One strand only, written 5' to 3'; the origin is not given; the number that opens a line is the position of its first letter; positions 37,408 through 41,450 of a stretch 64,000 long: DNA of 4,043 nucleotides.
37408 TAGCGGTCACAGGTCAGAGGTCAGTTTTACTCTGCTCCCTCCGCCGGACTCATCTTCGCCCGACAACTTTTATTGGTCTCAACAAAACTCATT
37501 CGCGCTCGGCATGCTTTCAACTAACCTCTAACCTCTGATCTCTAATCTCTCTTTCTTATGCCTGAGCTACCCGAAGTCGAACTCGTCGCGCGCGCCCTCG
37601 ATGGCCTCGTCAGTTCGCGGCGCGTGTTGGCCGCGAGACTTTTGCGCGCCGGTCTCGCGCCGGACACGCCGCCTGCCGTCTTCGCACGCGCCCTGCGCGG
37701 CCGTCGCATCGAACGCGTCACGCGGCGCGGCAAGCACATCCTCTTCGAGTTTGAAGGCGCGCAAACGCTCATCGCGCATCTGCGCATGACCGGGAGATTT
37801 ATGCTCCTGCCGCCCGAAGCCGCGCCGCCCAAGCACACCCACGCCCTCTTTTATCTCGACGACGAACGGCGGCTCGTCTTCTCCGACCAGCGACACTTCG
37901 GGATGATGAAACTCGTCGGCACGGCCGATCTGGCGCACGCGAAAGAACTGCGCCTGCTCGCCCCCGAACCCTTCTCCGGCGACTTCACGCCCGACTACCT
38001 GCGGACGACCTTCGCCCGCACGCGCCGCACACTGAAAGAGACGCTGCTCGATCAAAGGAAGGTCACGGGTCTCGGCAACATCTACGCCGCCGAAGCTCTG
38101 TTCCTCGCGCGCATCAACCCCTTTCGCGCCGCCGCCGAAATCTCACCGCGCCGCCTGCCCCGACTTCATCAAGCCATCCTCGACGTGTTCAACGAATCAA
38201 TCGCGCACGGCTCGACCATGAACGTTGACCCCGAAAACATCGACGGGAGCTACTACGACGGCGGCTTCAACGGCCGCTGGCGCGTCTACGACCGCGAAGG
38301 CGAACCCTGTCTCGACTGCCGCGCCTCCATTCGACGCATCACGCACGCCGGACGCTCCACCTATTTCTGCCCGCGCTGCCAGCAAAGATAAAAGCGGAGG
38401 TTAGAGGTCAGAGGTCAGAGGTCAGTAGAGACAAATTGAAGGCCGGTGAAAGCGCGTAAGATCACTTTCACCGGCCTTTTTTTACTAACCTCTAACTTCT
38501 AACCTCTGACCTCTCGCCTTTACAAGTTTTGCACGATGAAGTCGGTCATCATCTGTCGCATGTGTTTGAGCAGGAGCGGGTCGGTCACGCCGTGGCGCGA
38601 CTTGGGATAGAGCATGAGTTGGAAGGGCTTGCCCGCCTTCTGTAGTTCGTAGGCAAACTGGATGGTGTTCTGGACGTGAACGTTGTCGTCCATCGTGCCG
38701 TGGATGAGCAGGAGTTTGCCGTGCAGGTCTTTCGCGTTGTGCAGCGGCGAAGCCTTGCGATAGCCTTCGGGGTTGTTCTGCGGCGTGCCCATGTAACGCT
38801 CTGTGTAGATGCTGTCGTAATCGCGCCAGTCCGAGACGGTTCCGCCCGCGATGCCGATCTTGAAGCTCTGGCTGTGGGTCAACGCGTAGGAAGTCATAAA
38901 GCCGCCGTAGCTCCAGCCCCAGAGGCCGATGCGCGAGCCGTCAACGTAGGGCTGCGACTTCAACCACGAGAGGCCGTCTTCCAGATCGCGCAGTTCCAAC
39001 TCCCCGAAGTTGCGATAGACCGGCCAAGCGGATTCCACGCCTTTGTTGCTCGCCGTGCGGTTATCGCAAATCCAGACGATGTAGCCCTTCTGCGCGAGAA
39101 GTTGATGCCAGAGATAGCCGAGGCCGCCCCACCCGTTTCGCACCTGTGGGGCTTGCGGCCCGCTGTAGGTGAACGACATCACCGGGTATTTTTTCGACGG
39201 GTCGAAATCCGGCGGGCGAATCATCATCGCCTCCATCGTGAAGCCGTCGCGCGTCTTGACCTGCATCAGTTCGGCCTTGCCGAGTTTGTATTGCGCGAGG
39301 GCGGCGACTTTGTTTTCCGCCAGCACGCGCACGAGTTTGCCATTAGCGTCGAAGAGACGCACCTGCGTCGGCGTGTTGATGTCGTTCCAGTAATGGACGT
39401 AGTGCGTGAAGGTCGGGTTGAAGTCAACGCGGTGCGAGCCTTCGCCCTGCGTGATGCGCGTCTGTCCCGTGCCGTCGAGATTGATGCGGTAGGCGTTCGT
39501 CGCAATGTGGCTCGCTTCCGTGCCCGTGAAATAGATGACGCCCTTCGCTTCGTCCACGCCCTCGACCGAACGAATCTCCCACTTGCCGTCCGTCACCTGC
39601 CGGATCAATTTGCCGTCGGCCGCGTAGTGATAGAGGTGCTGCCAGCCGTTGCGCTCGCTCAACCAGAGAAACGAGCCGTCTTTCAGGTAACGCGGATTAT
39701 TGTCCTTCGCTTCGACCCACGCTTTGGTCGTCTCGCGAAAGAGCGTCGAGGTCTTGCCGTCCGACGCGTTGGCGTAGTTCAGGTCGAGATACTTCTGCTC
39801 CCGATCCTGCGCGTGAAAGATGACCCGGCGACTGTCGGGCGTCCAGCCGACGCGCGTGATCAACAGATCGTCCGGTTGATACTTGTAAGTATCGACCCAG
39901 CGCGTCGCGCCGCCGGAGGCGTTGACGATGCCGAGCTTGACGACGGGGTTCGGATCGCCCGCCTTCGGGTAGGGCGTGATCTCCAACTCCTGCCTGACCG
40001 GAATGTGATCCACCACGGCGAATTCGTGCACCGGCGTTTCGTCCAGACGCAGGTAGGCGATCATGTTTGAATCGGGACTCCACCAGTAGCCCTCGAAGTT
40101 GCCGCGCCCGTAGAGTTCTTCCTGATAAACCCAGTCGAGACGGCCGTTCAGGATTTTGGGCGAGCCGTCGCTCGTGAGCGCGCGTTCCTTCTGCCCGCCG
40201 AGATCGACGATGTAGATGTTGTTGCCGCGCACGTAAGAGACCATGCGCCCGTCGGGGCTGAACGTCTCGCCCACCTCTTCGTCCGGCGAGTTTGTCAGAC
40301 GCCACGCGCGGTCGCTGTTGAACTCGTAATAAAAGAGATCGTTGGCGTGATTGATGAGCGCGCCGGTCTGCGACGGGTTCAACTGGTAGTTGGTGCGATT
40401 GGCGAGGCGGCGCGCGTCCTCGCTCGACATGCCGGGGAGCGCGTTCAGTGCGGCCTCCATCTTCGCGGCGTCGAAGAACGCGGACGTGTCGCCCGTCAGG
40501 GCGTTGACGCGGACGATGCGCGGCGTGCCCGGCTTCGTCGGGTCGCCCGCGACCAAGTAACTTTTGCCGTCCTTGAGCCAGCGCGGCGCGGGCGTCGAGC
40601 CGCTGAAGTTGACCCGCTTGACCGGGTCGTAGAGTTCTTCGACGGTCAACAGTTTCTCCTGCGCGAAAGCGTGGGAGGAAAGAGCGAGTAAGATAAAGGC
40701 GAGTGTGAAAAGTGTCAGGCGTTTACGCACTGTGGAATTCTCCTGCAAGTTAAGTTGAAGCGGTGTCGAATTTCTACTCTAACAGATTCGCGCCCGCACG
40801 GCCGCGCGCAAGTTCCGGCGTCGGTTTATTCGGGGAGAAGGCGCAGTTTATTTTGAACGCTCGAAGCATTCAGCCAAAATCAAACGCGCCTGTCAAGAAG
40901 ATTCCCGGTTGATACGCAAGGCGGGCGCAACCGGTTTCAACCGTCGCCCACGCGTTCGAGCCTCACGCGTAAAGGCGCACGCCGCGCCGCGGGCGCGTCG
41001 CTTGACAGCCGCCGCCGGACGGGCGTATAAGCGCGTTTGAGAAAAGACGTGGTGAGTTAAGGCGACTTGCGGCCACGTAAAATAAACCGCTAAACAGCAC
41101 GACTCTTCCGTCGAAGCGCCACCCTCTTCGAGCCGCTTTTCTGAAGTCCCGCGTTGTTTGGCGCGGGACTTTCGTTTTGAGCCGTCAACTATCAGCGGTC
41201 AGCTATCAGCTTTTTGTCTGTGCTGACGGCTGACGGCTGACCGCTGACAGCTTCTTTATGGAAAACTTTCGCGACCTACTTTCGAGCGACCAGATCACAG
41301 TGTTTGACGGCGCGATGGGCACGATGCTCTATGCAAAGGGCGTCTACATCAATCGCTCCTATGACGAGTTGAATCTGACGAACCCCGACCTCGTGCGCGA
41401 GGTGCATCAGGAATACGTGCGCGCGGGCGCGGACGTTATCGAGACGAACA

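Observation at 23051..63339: Thirteen intergenic 'heptamer hairpins': inverted repeats whose arms are tandem 7-nt units, in at least six word families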

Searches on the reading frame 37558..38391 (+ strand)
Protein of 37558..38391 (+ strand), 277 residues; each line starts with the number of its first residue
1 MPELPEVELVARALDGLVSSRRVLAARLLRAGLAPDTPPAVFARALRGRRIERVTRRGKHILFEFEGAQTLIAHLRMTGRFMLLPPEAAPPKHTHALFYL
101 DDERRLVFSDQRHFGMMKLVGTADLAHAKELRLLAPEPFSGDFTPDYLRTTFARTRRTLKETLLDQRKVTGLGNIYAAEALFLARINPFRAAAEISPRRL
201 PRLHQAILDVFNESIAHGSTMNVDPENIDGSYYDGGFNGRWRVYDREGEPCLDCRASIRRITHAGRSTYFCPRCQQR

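Call 13: search_protein_families(library=pfam, proteins=[window:37558-38391:+])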
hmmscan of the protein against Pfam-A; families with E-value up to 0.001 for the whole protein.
window:37558-38391:+ (277 aa): 3 families
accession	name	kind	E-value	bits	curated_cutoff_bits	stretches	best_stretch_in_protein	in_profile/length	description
PF01149.29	Fapy_DNA_glyco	-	1.1e-32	113.6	25.5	1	1-117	1-117/117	Formamidopyrimidine-DNA glycosylase N-terminal domain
PF06831.19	H2TH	-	5.5e-26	90.8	34.7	1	134-220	1-88/93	Formamidopyrimidine-DNA glycosylase H2TH domain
PF06827.20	zf-FPG_IleRS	-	5.2e-10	39.4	21.3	1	248-277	1-30/30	Zinc finger found in FPG and IleRS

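Call 84: find_encoding_contigs(protein=window:37558-38391:+, flank=6000, max_places=4)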
Protein window:37558-38391:+ (277 aa): 3 contigs read that carry it; 3 places shown.
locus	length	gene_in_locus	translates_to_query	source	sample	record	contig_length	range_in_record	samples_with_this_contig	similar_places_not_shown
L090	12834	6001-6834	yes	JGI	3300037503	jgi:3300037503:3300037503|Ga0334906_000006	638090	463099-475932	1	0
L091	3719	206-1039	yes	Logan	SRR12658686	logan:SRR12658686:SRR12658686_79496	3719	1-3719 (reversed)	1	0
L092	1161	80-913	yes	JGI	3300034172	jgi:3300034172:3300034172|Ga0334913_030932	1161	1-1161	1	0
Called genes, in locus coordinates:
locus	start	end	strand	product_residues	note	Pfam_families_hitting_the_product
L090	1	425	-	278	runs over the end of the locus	PF02737:3HCDH_N, PF00725:3HCDH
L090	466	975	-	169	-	-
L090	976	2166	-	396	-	PF00108:Thiolase_N, PF02803:Thiolase_C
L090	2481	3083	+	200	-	-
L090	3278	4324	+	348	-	PF00483:NTP_transferase, PF12804:NTP_transf_3, PF00132:Hexapep (faint), PF25084:LbH_EIF2B, PF25247:LbH_GLGC (faint), PF24894:Hexapep_GlmU, PF25087:GMPPB_C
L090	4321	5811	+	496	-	PF02878:PGM_PMM_I, PF02879:PGM_PMM_II, PF02880:PGM_PMM_III, PF00408:PGM_PMM_IV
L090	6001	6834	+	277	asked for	PF01149:Fapy_DNA_glyco, PF06831:H2TH, PF06827:zf-FPG_IleRS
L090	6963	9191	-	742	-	PF07676:PD40 (faint), PF26550:Tricorn_2nd (faint), PF00930:DPPIV_N, PF26549:Tricorn_N, PF02129:Peptidase_S15 (weak), PF00326:Peptidase_S9, PF01738:DLH, PF08840:BAAT_C (faint)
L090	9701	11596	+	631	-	PF02574:S-methyl_trans, PF02219:MTHFR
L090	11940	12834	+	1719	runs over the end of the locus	PF07676:PD40 (faint), PF26549:Tricorn_N (faint), PF02368:Big_2, PF00932:LTD, PF02368:Big_2 (weak), PF00932:LTD, PF02368:Big_2, PF00932:LTD (weak), +3 more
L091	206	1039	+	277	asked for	PF01149:Fapy_DNA_glyco, PF06831:H2TH, PF06827:zf-FPG_IleRS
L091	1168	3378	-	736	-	PF07676:PD40 (faint), PF26550:Tricorn_2nd (faint), PF26549:Tricorn_N, PF00930:DPPIV_N, PF02129:Peptidase_S15 (weak), PF00326:Peptidase_S9, PF01738:DLH, PF08840:BAAT_C (faint)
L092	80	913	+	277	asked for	PF01149:Fapy_DNA_glyco, PF06831:H2TH, PF06827:zf-FPG_IleRS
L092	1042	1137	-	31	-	-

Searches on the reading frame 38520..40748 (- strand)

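Call 13: search_protein_families(library=pfam, proteins=[window:38520-40748:-])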
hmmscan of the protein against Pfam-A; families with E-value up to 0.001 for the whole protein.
window:38520-40748:- (742 aa): 7 families
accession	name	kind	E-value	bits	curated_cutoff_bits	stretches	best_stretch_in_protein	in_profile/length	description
PF00930.27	DPPIV_N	-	1.6e-91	307.1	22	1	136-460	23-353/354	Dipeptidyl peptidase IV (DPP IV) N-terminal region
PF00326.27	Peptidase_S9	-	8.5e-50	169.6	22.6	1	549-742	8-210/213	Prolyl oligopeptidase family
PF02129.25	Peptidase_S15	-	1.4e-09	38.5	23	1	501-654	1-144/262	X-Pro dipeptidyl-peptidase (S15 family)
PF01738.24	DLH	-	2.5e-08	34.2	21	1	551-721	37-188/217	Dienelactone hydrolase family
PF07676.18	PD40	-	3.2e-06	27.4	20.9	0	150-170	3-23/38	WD40-like Beta Propeller Repeat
PF08840.17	BAAT_C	-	5.6e-06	27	20.9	0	589-626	6-43/210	BAAT / Acyl-CoA thioester hydrolase C terminal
PF20434.5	BD-FAE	-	0.00016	21.7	26.8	0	650-700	162-213/215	BD-FAE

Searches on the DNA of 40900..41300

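Call 32: search_rna_families(source=window, start=40900, end=41300, threshold=gathering, show_alignments=1)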
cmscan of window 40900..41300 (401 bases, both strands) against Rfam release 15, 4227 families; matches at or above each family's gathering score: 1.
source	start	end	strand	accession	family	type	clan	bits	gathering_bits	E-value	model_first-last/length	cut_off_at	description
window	41039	41114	+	RF00521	SAM_alpha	Cis-reg; riboswitch;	-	41.6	36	3.5e-08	1-79/79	no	Alpha-proteobacteria SAM riboswitch aptamer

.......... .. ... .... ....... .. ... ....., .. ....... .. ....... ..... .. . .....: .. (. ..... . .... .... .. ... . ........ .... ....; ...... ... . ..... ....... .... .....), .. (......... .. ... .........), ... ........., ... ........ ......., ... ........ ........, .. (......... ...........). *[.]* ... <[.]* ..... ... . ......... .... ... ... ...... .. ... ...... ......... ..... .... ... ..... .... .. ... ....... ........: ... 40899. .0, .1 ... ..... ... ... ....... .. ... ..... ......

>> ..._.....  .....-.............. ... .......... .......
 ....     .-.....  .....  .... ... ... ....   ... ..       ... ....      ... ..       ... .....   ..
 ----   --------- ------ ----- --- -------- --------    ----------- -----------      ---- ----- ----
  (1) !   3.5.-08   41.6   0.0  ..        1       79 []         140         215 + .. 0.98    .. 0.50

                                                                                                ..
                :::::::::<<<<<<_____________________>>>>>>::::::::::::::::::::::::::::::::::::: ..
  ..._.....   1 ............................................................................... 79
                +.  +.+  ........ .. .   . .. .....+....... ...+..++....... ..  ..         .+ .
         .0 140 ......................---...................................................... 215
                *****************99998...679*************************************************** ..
